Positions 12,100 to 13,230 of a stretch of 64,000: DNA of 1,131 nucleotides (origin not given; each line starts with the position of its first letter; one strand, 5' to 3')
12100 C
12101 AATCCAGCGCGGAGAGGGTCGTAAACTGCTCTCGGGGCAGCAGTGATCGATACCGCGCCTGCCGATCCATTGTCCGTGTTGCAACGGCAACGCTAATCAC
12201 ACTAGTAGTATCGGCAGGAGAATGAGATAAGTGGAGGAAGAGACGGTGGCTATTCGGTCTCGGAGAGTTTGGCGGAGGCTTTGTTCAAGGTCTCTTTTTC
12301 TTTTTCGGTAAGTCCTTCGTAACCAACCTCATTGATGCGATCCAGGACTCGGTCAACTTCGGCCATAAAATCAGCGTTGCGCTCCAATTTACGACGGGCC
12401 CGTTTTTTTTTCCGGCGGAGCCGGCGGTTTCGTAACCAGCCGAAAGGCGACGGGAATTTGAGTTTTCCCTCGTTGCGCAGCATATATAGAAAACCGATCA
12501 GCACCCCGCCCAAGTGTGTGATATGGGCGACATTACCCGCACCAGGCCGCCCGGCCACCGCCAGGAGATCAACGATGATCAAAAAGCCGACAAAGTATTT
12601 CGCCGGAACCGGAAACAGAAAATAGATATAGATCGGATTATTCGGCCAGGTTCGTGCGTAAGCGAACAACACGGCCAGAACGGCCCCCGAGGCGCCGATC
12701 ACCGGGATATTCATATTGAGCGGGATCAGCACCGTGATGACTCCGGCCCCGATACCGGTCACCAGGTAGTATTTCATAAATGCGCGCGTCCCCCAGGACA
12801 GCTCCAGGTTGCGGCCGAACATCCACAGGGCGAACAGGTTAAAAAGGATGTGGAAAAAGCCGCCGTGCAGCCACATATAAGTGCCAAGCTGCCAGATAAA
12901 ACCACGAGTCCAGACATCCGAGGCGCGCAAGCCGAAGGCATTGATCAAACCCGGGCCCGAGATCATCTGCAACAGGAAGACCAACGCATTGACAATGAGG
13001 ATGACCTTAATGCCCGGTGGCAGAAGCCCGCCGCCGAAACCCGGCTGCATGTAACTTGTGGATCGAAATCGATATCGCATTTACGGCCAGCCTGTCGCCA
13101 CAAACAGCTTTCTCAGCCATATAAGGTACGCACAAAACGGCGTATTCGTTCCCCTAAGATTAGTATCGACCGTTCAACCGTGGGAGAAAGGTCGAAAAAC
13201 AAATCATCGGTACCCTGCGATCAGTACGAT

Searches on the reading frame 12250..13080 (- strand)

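Call 27: search_protein_families(library=pfam, proteins=[window:12250-13080:-], max_evalue=0.0001)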
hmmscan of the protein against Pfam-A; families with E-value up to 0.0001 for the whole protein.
window:12250-13080:- (276 aa): 4 families
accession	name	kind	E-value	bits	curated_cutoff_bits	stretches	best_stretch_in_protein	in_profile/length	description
PF01694.28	Rhomboid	-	1.1e-28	100.7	22.6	1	62-200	4-137/143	Rhomboid domain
PF08551.15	DUF1751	-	4.7e-07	30.7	22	1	61-121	7-67/99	Eukaryotic integral membrane protein (DUF1751)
PF20216.3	DUF6576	-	7.2e-07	29.7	27.3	1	240-270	16-46/47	Family of unknown function (DUF6576)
PF04511.20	DER1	-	2.7e-05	24.6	26.6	1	34-200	18-171/191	Der1-like family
